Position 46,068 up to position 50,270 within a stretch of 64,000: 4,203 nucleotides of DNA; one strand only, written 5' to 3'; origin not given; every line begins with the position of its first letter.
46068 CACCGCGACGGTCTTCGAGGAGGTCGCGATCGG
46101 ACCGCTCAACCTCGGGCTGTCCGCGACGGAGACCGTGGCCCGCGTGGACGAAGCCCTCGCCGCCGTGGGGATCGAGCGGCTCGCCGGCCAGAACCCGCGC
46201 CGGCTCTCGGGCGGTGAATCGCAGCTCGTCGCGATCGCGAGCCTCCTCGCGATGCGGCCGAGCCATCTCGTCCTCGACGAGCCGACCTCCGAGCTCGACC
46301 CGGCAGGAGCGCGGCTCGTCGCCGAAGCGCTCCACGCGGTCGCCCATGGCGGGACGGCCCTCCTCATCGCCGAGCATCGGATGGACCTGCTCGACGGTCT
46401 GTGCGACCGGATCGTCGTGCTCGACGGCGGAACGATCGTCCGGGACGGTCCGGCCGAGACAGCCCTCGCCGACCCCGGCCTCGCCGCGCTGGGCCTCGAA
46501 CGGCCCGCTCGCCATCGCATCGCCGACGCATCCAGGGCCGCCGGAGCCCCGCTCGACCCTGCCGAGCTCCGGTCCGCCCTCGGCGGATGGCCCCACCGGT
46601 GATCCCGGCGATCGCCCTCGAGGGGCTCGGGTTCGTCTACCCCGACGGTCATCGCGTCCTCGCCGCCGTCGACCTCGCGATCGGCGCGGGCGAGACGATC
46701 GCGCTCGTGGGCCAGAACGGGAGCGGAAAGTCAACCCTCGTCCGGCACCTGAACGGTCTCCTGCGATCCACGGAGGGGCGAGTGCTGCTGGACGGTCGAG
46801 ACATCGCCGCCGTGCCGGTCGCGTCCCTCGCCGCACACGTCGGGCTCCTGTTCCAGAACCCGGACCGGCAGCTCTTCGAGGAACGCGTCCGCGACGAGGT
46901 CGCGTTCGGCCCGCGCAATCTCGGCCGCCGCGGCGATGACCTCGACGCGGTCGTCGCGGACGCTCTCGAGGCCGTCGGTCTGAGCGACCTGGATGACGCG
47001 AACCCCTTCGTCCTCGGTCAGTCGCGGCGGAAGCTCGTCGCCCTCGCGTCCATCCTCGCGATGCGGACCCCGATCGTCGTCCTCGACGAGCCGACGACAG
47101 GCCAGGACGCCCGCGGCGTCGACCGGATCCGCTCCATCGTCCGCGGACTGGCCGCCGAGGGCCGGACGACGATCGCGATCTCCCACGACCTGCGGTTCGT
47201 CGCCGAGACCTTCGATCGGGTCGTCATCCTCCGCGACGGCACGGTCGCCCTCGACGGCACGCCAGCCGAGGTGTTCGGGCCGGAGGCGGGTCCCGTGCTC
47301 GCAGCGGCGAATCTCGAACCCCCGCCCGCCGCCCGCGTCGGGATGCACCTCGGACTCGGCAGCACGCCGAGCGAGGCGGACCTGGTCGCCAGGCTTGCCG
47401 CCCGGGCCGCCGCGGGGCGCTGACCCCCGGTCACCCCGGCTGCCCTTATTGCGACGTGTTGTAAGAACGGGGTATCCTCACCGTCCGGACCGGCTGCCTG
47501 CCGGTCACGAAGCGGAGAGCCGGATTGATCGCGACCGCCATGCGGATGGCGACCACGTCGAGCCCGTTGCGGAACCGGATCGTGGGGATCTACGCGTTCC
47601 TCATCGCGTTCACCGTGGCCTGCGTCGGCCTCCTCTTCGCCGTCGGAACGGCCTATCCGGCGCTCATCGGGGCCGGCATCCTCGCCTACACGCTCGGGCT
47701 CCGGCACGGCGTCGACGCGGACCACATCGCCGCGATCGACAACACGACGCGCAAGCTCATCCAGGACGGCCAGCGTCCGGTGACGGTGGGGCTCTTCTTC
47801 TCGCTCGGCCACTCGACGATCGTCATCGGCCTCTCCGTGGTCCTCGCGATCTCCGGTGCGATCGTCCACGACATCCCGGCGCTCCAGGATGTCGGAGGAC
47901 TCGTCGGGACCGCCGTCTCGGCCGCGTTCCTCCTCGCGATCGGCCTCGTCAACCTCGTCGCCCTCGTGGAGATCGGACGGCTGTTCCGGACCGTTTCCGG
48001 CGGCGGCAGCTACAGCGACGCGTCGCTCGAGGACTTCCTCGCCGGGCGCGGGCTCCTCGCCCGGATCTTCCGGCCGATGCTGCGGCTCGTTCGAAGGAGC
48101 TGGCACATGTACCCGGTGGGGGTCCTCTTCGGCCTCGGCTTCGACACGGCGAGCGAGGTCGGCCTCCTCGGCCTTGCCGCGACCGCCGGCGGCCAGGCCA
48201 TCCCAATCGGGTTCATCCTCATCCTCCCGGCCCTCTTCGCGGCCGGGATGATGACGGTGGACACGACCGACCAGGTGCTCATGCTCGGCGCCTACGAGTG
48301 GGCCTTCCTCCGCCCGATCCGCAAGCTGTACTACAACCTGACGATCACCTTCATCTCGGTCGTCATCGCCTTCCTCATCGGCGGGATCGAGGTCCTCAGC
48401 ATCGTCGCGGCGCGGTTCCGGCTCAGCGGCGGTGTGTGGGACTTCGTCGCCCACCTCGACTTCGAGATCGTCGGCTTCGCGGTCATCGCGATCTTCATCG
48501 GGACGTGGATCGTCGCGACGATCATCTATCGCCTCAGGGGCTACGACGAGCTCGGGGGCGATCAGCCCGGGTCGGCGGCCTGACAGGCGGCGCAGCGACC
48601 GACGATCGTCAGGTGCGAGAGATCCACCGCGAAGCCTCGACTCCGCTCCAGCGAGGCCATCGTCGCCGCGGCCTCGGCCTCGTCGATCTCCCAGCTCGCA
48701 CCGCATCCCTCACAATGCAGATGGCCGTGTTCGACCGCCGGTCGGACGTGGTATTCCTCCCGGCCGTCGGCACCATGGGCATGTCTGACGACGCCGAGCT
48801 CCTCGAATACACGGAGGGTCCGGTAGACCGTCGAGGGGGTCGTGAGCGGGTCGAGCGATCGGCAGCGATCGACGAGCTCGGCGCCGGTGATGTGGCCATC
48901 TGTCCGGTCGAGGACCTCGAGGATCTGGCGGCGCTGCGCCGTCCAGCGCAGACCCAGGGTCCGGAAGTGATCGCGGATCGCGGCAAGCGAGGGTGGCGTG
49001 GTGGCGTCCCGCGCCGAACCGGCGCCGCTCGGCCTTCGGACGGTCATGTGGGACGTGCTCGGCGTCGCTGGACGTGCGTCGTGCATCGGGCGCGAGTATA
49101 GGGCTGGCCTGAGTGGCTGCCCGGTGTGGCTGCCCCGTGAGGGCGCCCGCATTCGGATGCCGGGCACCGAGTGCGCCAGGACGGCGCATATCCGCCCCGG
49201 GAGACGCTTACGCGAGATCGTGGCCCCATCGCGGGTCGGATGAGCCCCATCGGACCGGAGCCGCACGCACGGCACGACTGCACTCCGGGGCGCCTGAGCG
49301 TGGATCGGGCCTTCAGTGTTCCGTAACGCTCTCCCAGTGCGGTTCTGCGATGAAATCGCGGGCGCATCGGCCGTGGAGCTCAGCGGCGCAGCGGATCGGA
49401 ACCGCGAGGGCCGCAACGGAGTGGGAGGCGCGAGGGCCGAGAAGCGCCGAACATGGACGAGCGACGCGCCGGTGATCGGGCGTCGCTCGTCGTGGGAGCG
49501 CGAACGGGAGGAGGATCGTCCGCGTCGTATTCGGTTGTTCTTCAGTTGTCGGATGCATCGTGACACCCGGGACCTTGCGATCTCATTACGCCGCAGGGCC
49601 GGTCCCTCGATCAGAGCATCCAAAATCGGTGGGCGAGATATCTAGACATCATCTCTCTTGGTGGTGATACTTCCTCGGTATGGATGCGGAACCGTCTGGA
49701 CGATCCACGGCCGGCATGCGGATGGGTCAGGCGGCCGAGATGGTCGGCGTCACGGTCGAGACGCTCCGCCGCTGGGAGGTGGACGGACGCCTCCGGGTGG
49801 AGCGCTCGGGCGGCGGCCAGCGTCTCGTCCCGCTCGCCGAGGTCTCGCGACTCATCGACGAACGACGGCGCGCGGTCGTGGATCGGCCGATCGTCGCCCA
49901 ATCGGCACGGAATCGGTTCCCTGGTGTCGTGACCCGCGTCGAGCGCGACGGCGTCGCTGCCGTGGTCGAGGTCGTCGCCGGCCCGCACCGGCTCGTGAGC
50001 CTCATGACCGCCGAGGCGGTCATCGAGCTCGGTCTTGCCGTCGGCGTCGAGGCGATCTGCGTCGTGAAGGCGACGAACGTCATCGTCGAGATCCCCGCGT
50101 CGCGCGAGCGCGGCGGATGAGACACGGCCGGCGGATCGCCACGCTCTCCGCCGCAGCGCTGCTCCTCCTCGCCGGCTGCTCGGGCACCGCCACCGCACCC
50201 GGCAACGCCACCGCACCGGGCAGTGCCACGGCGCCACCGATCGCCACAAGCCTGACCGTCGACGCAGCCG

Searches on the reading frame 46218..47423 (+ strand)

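Call 75: search_protein_families(library=pfam, proteins=[window:46218-47423:+], max_evalue=0.0001)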
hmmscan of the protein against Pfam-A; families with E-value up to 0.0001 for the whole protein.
window:46218-47423:+ (401 aa): 4 families
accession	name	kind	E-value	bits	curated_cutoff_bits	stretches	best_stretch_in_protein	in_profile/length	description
PF00005.33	ABC_tran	-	2.1e-25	90.4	25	1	150-294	3-137/137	ABC transporter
PF13304.12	AAA_21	-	3.8e-06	27.6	27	0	162-203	3-33/304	AAA domain, putative AbiEii toxin, Type IV TA system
PF13191.12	AAA_16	-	3e-05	25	32.6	1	149-290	14-139/167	AAA ATPase domain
PF02463.25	SMC_N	-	4.8e-05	23.3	40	0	160-331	26-205/220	RecF/RecN/SMC N terminal domain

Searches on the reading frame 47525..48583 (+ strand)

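Call 73: search_protein_families(library=pfam, proteins=[window:47525-48583:+], max_evalue=0.0001)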
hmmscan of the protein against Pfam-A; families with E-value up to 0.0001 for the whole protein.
window:47525-48583:+ (352 aa): 1 family
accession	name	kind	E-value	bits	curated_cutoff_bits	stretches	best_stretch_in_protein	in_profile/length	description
PF03824.22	NicO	-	5.3e-97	325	27.7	1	48-333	2-286/287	High-affinity nickel-transport protein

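Call 85: search_protein_families(library=ncbifam, proteins=[window:47525-48583:+], max_evalue=0.00001)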
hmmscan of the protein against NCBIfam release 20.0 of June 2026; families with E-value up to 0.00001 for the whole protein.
window:47525-48583:+ (352 aa): 2 families
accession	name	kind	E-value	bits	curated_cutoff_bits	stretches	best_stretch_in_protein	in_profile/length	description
NF052500.1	NicTportNicT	equivalog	2.1e-112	375.8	450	1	36-337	33-337/340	Nickel transporter NicT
TIGR00802.1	nico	subfamily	9.1e-112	373.1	333.05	1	51-328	1-281/281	HoxN/HupN/NixA family nickel/cobalt transporter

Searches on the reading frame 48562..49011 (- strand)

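Call 85: search_protein_families(library=ncbifam, proteins=[window:48562-49011:-], max_evalue=0.00001)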
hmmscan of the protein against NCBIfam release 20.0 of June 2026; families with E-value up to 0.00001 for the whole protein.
window:48562-49011:- (149 aa): 8 families
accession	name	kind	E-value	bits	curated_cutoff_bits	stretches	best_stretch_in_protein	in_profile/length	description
NF051892.1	TransRegFurBacil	equivalog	8.3e-15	55.1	220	1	9-146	5-146/149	ferric iron uptake transcriptional regulator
NF008646.0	PRK11639.1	equivalog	5.6e-13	48.9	167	1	20-145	21-148/171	zinc uptake transcriptional repressor Zur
NF052545.1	TransRegPerRClab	equivalog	2.9e-12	46.8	180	1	12-145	4-136/138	transcriptional regulator PerR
NF051891.1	TransRegFurHelico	equivalog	6.7e-11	42.3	200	1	11-144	13-146/148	ferric iron uptake transcriptional regulator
NF006999.0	PRK09462.1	equivalog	2.9e-10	39.9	146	1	16-143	8-136/148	ferric iron uptake transcriptional regulator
NF047406.1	TransRegPerRTherm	equivalog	1.1e-09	38.5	200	1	22-146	5-128/130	manganese-dependent transcriptional regulator PerR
NF045677.1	FeRespRegIrr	equivalog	1.7e-09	37.8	170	1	15-113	3-101/127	Fur family transcriptional regulator Irr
NF045678.1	TransRegIrrA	equivalog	3.6e-09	36.6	150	1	10-113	7-110/138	iron response transcriptional regulator IrrA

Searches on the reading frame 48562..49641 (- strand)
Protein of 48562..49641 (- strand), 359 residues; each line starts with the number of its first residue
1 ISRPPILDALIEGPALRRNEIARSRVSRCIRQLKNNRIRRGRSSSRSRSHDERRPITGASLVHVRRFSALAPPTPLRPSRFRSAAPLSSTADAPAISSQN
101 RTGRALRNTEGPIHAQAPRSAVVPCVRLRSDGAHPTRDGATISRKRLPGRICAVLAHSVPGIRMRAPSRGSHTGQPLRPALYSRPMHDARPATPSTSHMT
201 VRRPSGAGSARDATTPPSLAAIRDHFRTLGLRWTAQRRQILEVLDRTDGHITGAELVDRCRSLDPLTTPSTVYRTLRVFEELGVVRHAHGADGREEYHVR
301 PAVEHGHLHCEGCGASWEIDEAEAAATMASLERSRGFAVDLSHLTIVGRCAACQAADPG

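Call 75: search_protein_families(library=pfam, proteins=[window:48562-49641:-], max_evalue=0.0001)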
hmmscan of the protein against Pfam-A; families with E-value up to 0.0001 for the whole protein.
window:48562-49641:- (359 aa): 1 family
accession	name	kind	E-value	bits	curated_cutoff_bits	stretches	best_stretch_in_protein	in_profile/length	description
PF01475.25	FUR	-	4.9e-21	75.6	23.1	1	230-344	3-118/121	Ferric uptake regulator family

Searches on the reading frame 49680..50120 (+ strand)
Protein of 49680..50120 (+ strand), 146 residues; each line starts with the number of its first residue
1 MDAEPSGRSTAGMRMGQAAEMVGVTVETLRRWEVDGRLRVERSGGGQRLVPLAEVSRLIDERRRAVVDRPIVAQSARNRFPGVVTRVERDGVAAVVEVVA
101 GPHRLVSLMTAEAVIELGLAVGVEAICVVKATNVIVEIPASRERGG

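Call 73: search_protein_families(library=pfam, proteins=[window:49680-50120:+], max_evalue=0.0001)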
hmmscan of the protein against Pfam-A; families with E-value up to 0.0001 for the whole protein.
window:49680-50120:+ (146 aa): 4 families
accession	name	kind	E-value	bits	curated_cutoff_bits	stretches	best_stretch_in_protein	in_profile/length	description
PF03459.23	TOBE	-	3.4e-14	53.3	22.3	1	75-136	2-64/64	TOBE domain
PF00376.29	MerR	-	1.1e-09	38.4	28.2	1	14-49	1-37/38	MerR family regulatory protein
PF13411.12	MerR_1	-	7.4e-08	32.8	21.6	1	13-49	1-37/69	MerR HTH family regulatory protein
PF12728.13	HTH_17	-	2e-05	25.2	27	1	16-63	5-51/51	Helix-turn-helix domain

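Call 85: search_protein_families(library=ncbifam, proteins=[window:49680-50120:+], max_evalue=0.00001)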
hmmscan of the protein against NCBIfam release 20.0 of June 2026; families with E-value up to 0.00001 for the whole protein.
window:49680-50120:+ (146 aa): 3 families
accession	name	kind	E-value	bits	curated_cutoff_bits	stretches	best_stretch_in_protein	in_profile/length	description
TIGR00638.1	Mop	subfamily_domain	7e-14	51.6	55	1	74-136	3-66/70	molybdenum-pterin binding domain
TIGR01764.1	excise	domain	1.9e-06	28.1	28.8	1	13-57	2-45/49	excisionase family DNA-binding protein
NF033518.0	transpos_IS607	equivalog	3.2e-06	26.8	110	1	17-69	2-54/187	IS607 family transposase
